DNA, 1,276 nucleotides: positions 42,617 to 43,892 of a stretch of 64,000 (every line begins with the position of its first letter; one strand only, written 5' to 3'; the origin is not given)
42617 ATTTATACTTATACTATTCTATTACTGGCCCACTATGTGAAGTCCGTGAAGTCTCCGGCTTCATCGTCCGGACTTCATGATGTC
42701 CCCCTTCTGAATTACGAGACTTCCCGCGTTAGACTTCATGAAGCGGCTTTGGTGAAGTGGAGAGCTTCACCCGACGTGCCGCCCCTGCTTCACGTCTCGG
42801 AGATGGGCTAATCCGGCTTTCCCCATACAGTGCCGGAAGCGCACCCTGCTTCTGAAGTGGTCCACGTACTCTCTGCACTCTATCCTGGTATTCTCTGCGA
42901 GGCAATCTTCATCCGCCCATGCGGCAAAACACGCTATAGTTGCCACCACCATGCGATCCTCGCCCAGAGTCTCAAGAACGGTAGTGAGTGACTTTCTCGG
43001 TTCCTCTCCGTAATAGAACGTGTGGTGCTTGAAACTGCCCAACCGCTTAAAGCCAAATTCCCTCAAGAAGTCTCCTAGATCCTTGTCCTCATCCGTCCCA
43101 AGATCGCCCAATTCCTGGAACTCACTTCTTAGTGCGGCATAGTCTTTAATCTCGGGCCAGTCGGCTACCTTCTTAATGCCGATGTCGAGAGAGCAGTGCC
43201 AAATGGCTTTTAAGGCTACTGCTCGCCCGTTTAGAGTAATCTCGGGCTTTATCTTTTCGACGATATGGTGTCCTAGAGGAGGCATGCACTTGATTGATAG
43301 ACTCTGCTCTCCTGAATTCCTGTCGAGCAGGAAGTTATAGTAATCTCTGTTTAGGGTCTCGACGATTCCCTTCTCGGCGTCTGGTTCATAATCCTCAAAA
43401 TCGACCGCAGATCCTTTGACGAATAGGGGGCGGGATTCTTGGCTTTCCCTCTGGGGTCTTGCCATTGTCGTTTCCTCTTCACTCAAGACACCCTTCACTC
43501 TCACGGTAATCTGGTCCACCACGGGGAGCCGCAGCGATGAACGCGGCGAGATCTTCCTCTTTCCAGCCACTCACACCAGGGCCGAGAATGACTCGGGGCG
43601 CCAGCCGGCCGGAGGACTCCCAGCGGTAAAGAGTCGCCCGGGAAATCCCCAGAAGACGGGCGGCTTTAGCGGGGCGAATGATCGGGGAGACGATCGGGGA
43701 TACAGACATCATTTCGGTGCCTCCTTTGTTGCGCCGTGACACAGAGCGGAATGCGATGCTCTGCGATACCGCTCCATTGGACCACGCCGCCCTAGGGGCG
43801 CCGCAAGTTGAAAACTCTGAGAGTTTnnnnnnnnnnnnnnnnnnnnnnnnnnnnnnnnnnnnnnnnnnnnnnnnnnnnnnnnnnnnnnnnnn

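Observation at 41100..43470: AT-richer three-gene cargo core: DUF3800-like protein plus two ORFans (one with an N-terminal Cys/His cluster), a candidate defence or other accessory module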

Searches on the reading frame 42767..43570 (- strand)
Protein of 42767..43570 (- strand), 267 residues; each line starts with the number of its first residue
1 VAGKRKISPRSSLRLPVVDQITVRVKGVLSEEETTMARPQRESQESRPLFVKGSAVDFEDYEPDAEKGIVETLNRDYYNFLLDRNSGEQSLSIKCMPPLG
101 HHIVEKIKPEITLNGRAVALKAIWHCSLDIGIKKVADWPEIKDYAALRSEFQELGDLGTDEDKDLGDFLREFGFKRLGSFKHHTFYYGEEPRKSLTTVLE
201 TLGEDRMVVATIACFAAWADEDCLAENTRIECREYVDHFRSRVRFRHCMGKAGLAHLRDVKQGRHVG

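Call 5: search_protein_families(library=pfam, proteins=[window:42767-43570:-], max_evalue=1)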
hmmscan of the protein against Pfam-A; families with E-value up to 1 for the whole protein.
window:42767-43570:- (267 aa): 0 families

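Call 6: search_protein_families(library=padloc, proteins=[window:42767-43468:-], max_evalue=1)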
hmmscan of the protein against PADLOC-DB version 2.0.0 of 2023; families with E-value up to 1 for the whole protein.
window:42767-43468:- (233 aa): 0 families

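Call 7: search_protein_families(library=phrogs, proteins=[window:42767-43468:-], max_evalue=1)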
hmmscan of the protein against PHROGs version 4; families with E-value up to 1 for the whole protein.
window:42767-43468:- (233 aa): 0 families

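Call 8: search_protein_families(library=ncbifam, proteins=[window:42767-43468:-], max_evalue=1)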
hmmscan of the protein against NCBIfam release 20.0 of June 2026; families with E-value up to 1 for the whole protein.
window:42767-43468:- (233 aa): 0 families

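Call 11: find_homologous_proteins(query=window:42767-43468:-)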
Query window:42767-43468:- (233 aa): 10 proteins with E <= 0.001 among 430 candidates.
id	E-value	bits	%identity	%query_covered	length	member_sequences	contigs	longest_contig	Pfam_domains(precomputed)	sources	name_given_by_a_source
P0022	1.2e-156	537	100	100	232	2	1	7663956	-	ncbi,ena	-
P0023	3.6e-102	359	80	84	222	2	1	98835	-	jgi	-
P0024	2.2e-98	346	73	87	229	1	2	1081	-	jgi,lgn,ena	-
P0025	1.1e-97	344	75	87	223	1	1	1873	-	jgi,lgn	-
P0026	2.5e-97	343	78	85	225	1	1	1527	-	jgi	jgi:hypothetical protein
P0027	1.1e-95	338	76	84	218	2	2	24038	-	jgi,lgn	jgi:hypothetical protein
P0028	1.6e-95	337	75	83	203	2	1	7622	-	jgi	jgi:hypothetical protein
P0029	2.3e-93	330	72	86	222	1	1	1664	-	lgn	-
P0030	8.4e-83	295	78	73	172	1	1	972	-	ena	-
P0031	4.1e-68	247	83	58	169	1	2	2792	-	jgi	jgi:hypothetical protein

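Call 14: find_encoding_contigs(protein=P0027, flank=10000, max_places=3)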
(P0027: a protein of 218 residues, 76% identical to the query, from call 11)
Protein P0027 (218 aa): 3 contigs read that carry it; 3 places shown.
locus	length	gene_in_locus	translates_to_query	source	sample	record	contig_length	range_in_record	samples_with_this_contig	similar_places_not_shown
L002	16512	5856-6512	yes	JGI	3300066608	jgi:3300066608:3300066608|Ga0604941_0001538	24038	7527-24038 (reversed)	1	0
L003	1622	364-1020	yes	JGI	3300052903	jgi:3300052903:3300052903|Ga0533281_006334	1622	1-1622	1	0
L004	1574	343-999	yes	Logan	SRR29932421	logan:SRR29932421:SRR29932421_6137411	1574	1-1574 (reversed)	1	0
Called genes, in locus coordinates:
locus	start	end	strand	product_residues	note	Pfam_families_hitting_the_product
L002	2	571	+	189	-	?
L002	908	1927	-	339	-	PF13481:AAA_25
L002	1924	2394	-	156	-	PF12728:HTH_17 (weak), PF01807:Zn_ribbon_DnaG (weak)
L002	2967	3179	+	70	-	-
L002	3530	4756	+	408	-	PF13356:Arm-DNA-bind_3, PF22022:Phage_int_M, PF00589:Phage_integrase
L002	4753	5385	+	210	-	-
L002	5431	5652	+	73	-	-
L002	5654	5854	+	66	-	PF13384:HTH_23 (faint), PF13551:HTH_29 (faint), PF13338:AbiEi_4 (weak), PF05930:Phage_AlpA (weak), PF12728:HTH_17, PF00376:MerR (weak)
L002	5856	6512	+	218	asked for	-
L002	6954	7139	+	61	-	-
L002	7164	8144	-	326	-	PF13289:SIR2_2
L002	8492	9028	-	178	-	-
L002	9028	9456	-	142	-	-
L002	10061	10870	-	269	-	PF05690:ThiG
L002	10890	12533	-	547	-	-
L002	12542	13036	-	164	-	-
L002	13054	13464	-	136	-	PF02261:Asp_decarbox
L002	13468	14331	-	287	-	PF02569:Pantoate_ligase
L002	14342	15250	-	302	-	PF02548:Pantoate_transf, PF13714:PEP_mutase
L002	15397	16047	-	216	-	PF01712:dNK, PF02223:Thymidylate_kin (faint)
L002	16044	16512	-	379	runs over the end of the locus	PF04055:Radical_SAM, PF19288:CofH_C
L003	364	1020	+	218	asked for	-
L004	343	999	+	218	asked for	-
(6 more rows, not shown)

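Call 15: find_encoding_contigs(protein=P0023, flank=10000, max_places=3)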
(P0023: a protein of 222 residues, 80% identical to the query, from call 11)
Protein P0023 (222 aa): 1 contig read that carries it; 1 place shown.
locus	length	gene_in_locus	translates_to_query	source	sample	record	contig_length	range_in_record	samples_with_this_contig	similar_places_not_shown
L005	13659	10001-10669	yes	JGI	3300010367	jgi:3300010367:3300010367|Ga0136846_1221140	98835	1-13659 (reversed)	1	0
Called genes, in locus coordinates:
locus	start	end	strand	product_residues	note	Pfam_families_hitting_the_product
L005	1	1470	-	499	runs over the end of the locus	PF00675:Peptidase_M16, PF05193:Peptidase_M16_C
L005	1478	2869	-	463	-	PF00675:Peptidase_M16, PF05193:Peptidase_M16_C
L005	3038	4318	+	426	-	PF00089:Trypsin, PF13365:Trypsin_2, PF13180:PDZ_2, PF17820:PDZ_6, PF00595:PDZ (weak), PF13180:PDZ_2 (weak), PF17820:PDZ_6 (weak)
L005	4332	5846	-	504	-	-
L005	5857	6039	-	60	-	-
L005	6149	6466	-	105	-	-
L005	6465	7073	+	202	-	PF02441:Flavoprotein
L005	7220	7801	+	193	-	-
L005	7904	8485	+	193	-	-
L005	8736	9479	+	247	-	-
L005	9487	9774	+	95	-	PF12728:HTH_17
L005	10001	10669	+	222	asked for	-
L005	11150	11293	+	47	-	-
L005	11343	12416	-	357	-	PF16289:PIN_12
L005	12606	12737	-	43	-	-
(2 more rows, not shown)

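Call 33: search_protein_families(library=pfam, proteins=[L002:6687-7139:+], max_evalue=0.01)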
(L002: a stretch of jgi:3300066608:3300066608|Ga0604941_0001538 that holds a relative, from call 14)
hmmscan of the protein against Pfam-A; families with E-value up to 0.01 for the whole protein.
L002:6687-7139:+ (150 aa): 10 families
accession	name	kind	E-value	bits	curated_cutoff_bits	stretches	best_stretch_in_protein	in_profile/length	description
PF13022.12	HTH_Tnp_1_2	-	1.9e-06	28.4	27.9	1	9-108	7-106/122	Helix-turn-helix of insertion element transposase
PF13309.12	HTH_22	-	0.00015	22.1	29.6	0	29-49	43-63/63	HTH domain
PF09339.16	HTH_IclR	-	0.00023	21.3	22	1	18-49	9-40/52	IclR helix-turn-helix domain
PF00356.27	LacI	-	0.0011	19.1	27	1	29-61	1-34/46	Bacterial regulatory proteins, lacI family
PF08281.18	Sigma70_r4_2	-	0.0019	18.2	25.7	1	7-51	8-50/54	Sigma-70, region 4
PF21983.2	NikA-like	-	0.0028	18.2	27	0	22-74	11-63/72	Mobilization protein NikA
PF00440.29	TetR_N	-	0.0034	17.6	24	0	29-47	18-36/47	Bacterial regulatory proteins, tetR family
PF08279.18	HTH_11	-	0.0049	17.2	25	0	13-49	1-37/55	HTH domain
PF02796.21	HTH_7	-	0.0062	17.1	23.8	0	28-50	22-44/45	Helix-turn-helix domain of resolvase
PF13560.12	HTH_31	-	0.0085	16.8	27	0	29-52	16-39/64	Helix-turn-helix domain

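Call 41: search_solved_structures(query=A3, max_evalue=10)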
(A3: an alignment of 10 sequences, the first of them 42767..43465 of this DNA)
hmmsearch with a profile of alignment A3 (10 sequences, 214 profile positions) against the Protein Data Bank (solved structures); distinct sequences matched with E-value up to 10: 0.

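Call 48: predict_structure(alignment_id=A3)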
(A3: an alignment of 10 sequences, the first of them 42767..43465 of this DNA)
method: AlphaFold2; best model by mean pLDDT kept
length: 232 residues; sequences in the alignment: 10
mean_pLDDT: 61.8   pTM: 0.57
mean pLDDT of the five models: 61.8, 56.0, 54.2, 46.3, 46.2
residues with pLDDT >= 90: 0; 70-90: 85; 50-70: 93; < 50: 54
segments of 3 or more residues with pLDDT < 50: 1-33, 52-56, 140-153
pLDDT, mean of each block of 10 residues (from residue 1): 35 31 35 50 63 51 62 55 69 80 82 70 54 55 35 58 66 75 78 82 83 79 74 52
secondary structure, 60 per line:
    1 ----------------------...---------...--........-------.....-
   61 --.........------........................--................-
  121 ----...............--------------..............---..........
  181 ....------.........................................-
elements in order: H40-47 H55-59 H63-71 H78-101 H104-119 H125-139 H154-167 H171-184 H191-231

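Call 51: search_protein_families(library=phrogs, proteins=[L002:6687-7139:+], max_evalue=0.001)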
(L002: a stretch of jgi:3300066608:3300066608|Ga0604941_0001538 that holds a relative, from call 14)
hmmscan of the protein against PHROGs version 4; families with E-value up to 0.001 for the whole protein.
L002:6687-7139:+ (150 aa): 3 families
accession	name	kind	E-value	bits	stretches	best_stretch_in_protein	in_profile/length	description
phrog_2538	-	head and packaging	4.3e-05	24.6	1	9-70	2-61/129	terminase small subunit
phrog_3282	-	transcription regulation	0.00035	21.5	1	9-60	47-95/158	sigma factor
phrog_24579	-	head and packaging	0.00062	20.8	1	9-101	13-102/126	terminase small subunit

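Call 67: fold_search(model_id=the predicted structure, library=pdb)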
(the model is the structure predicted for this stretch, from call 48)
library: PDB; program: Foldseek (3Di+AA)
matches with E <= 10: 316; with E <= 0.001: 0
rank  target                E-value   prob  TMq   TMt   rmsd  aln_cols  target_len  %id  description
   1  8zak_B                3.8e-01  0.51  0.23  0.22  12.8       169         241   10  Crystal structure of the channel protein CorA from Campylobacter jejuni in complex with Ni2+ (released 2024-06-19)
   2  8d9o                  4.4e-01  0.13  0.17  0.19  20.1       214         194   11  De Novo Photosynthetic Reaction Center Protein in Apo-State (released 2022-09-28)
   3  8zak_A                6.5e-01  0.57  0.22  0.21  12.3       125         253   11  Crystal structure of the channel protein CorA from Campylobacter jejuni in complex with Ni2+ (released 2024-06-19)
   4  8zah_B                8.6e-01  0.51  0.23  0.22  12.3       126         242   11  Crystal structure of the channel protein CorA from Campylobacter jejuni (released 2024-06-19)
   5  3uum_B                9.4e-01  0.72  0.26  0.45   9.1       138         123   14  Crystal Structure of N-terminal first spectrin repeat of utrophin (released 2012-09-19)
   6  8zah_A                9.4e-01  0.47  0.22  0.21  12.3       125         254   11  Crystal structure of the channel protein CorA from Campylobacter jejuni (released 2024-06-19)
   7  5n77_A                1.1e+00  0.20  0.17  0.16  15.6       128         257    9  Crystal structure of the cytosolic domain of the CorA magnesium channel from Escherichia coli in complex with magnesiu (released 2017-07-12)
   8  7ado_B                1.1e+00  0.13  0.19  0.16  19.9       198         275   15  Cryo-EM structure of human ER membrane protein complex in lipid nanodiscs (released 2020-12-02)
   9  1u3s_A                1.3e+00  0.08  0.17  0.17  21.0       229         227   16  Crystal Structure of Estrogen Receptor beta complexed with WAY-797 (released 2005-07-26)
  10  8dt0_A                1.4e+00  0.18  0.19  0.29  19.7       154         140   16  Scaffolding protein functional sites using deep learning (released 2022-08-10)
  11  1zaf_A                1.4e+00  0.08  0.17  0.18  20.9       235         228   14  Crystal structure of estrogen receptor beta complexed with 3-Bromo-6-hydroxy-2-(4-hydroxy-phenyl)-inden-1-one (released 2006-04-11)
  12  5f3o_A                1.4e+00  0.14  0.22  0.26  19.3       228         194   10  Crystal structure of EhRNaseIII229 from Entamoeba histolytica complexed with Mn2+ (released 2016-12-28)
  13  5n77_E                1.5e+00  0.16  0.18  0.16  14.9       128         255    9  Crystal structure of the cytosolic domain of the CorA magnesium channel from Escherichia coli in complex with magnesiu (released 2017-07-12)
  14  5tlt_A                1.5e+00  0.08  0.17  0.17  19.2       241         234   13  Crystal Structure of the ER-alpha Ligand-binding Domain (Y537S) in Complex with octane-1,8-diyl bis(2,3-bis(4-hydroxyp (released 2017-01-18)
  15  8ev2_A                1.6e+00  0.10  0.20  0.19  17.4       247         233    8  Dual Modulators (released 2022-12-28)
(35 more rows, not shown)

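Call 74: search_protein_representatives(alignment_id=A3)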
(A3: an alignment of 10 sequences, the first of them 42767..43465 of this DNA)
Query: 10 sequences, 214 profile positions. Proteins with E-value up to 0.001 (for the whole library): 8; up to 1e-10: 3; up to 1e-30: 2. The best 8 are listed.
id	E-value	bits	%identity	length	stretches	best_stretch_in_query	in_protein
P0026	2.2e-118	409.6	-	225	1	10-213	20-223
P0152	7.6e-37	143.1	-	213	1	15-210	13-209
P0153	2.2e-21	92.6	-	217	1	12-156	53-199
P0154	1.6e-04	37.4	-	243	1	72-206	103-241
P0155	2.0e-04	37.2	-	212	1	62-202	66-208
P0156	2.0e-04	37.1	-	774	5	8-69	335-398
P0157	5.4e-04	35.7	-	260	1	51-197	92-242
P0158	5.7e-04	35.6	-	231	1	14-201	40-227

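Call 79: search_protein_families(library=padloc, alignment_id=A4, max_evalue=0.001)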
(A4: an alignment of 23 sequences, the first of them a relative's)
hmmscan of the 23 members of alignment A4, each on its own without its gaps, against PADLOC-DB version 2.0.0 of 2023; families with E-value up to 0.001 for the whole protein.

A. member 1, L002:7164-8144:- (326 aa): 9 families
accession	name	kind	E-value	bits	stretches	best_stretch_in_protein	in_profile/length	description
PDLC04093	SIR2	-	3.7e-08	30.7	1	6-136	79-218/395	-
PDLC04088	SIR2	-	3e-07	27.9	1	73-134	173-236/390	-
PDLC02414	Aga_SIR2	-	8.9e-07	26.5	1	63-136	108-178/313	-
PDLC02408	Aga_SIR2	-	7.5e-06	23.3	1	63-136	138-207/343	Class II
PDLC04087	SIR2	-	9.8e-06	22.7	1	71-137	130-201/343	-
PDLC04081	SIR2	-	1.8e-05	22.1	0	121-137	197-213/345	-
PDLC04094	SIR2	-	4.2e-05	20.9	1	71-134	147-212/399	-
PDLC04085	SIR2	-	5.3e-05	20.2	0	75-96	201-222/463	-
PDLC04084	SIR2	-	0.00011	19.6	0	74-136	180-256/414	-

B. families by the number of members that match (of 23 scanned): 26 families (the first 25 are shown)
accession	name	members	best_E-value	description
PDLC04938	PDC-S15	1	2.6e-41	-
PDLC04937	PDC-S15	1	2.1e-39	-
PDLC04933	PDC-S15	1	1.5e-28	-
PDLC04936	PDC-S15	1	6e-26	-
PDLC04931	PDC-S15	1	3.8e-22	-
PDLC04934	PDC-S15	1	9.7e-21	-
PDLC04927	PDC-S15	1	1.8e-17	-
PDLC04932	PDC-S15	1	9.2e-17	-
PDLC04926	PDC-S15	1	3.3e-15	-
PDLC04930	PDC-S15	1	1.1e-14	-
PDLC04940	PDC-S15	1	7.7e-14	-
PDLC04929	PDC-S15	1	1.4e-13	-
PDLC04576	PDC-M32A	1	1.7e-08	-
PDLC04939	PDC-S15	1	2.2e-08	-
PDLC04935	PDC-S15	1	3.3e-08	-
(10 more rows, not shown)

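Call 86: find_related_loci(query=A3, collection=viral_contigs, flank=8000)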
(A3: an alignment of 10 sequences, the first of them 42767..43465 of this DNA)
Query A3 (232 aa) in viral_contigs; peptide patterns used: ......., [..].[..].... (x = any residue, [..] = any of these).
142 stretches matched a pattern, but none encodes a relative of the query by tblastn (E <= 1e-3).

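Call 90: find_encoding_contigs(protein=P0022, flank=5000, max_places=2)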
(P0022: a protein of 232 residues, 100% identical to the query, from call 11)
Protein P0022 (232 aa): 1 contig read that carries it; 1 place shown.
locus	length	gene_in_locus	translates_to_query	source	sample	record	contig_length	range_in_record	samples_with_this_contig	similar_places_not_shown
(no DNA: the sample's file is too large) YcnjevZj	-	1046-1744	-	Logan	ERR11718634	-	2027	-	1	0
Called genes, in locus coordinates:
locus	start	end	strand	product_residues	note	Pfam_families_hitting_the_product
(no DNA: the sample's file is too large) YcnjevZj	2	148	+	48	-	?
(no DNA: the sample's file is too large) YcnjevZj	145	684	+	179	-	-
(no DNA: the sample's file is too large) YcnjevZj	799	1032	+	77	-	PF00376:MerR (weak), PF12728:HTH_17 (weak)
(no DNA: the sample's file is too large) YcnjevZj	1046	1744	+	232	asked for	-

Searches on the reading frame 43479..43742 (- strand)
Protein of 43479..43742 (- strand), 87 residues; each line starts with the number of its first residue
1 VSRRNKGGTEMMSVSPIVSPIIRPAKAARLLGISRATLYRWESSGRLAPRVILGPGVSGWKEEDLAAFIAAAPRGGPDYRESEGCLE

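Call 5: search_protein_families(library=pfam, proteins=[window:43479-43742:-], max_evalue=1)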
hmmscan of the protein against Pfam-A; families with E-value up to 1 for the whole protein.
window:43479-43742:- (87 aa): 19 families
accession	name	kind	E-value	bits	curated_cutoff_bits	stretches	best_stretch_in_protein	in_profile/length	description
PF12728.13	HTH_17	-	6.8e-07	29.9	27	1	24-70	4-48/51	Helix-turn-helix domain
PF00376.29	MerR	-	1.4e-05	25.2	28.2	1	24-50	2-29/38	MerR family regulatory protein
PF02954.25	HTH_8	-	5.8e-05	23.2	22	1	25-40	22-37/42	Bacterial regulatory protein, Fis family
PF13338.12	AbiEi_4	-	0.00013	22.4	25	1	20-48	12-39/49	Transcriptional regulator, AbiEi antitoxin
PF13551.12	HTH_29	-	0.00028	21.4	28.1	1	23-41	14-32/64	Winged helix-turn helix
PF05930.18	Phage_AlpA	-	0.00032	21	21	1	21-62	3-44/51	Prophage CP4-57 regulatory protein (AlpA)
PF13384.12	HTH_23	-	0.00036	20.7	24.6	1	23-41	19-37/50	Homeodomain-like domain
PF13518.12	HTH_28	-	0.00078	19.9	25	1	26-42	17-33/52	Helix-turn-helix domain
PF01381.28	HTH_3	-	0.0018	18.7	23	1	26-46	14-34/55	Helix-turn-helix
PF13560.12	HTH_31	-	0.0019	18.9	27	1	24-49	17-42/64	Helix-turn-helix domain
PF20432.4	Xre-like-HTH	-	0.0063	17.2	25.8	1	24-43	26-44/63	Antitoxin Xre-like helix-turn-helix domain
PF13411.12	MerR_1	-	0.019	15.5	21.6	1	25-57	4-35/69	MerR HTH family regulatory protein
PF02796.21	HTH_7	-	0.023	15.3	23.8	1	28-40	28-40/45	Helix-turn-helix domain of resolvase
PF13309.12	HTH_22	-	0.028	14.9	29.6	1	26-40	46-60/63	HTH domain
PF13022.12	HTH_Tnp_1_2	-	0.041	14.4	27.9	1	27-43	32-48/122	Helix-turn-helix of insertion element transposase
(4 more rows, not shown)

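Call 6: search_protein_families(library=padloc, proteins=[window:43479-43742:-], max_evalue=1)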
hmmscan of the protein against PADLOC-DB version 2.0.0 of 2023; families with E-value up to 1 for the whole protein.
window:43479-43742:- (87 aa): 1 family
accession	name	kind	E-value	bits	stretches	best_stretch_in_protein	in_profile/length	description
PDLC04133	mad1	-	3.8e-07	28.3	1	24-70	8-52/60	mads_1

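Call 7: search_protein_families(library=phrogs, proteins=[window:43479-43742:-], max_evalue=1)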
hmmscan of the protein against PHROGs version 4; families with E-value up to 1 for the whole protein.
window:43479-43742:- (87 aa): 20 families
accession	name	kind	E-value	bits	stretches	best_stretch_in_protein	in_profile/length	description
phrog_66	-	integration and excision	1.6e-09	39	1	11-75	83-146/412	excisionase and transcriptional regulator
phrog_2474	-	transcription regulation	7.6e-06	26.8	1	12-73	39-100/118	MerR-like transcriptional regulator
phrog_2790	-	integration and excision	2.4e-05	25.3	1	21-74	28-81/100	excisionase and transcriptional regulator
phrog_597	-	DNA, RNA and nucleotide metabolism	8.2e-05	23.7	1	25-76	116-168/200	DNA binding protein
phrog_6620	-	integration and excision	0.00043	20.9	1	22-68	2-48/201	transposase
phrog_4745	-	DNA, RNA and nucleotide metabolism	0.00077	20.3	1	18-71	28-86/107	DNA binding protein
phrog_409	-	transcription regulation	0.0044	18.6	1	25-45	28-48/127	transcriptional regulator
phrog_1729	-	unknown function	0.0078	17.3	1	25-48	96-119/142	-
phrog_4102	-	head and packaging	0.013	16.7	1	25-48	34-57/166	terminase small subunit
phrog_1553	-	integration and excision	0.016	15.8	1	30-49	13-31/65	excisionase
phrog_2907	-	integration and excision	0.019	16.3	1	26-50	11-35/117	excisionase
phrog_8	-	transcription regulation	0.034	14.6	1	28-47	96-115/346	transcriptional regulator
phrog_664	-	DNA, RNA and nucleotide metabolism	0.041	14.7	1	23-43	102-122/210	DNA binding protein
phrog_6962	-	unknown function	0.062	14.6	1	26-46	19-39/73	-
phrog_575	-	integration and excision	0.12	13.5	1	19-48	11-40/71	Cox-like excisionase and repressor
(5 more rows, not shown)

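Call 8: search_protein_families(library=ncbifam, proteins=[window:43479-43742:-], max_evalue=1)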
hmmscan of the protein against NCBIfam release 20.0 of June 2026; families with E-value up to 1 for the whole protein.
window:43479-43742:- (87 aa): 3 families
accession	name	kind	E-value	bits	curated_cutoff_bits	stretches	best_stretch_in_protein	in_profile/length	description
TIGR01764.1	excise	domain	0.0015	18.9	28.8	1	25-47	5-27/49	excisionase family DNA-binding protein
NF046037.1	carphisopro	domain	0.013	15.7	38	1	24-47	11-34/54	carph-isopro domain-containing protein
NF033518.0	transpos_IS607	equivalog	0.045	13.3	110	1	26-51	2-27/187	IS607 family transposase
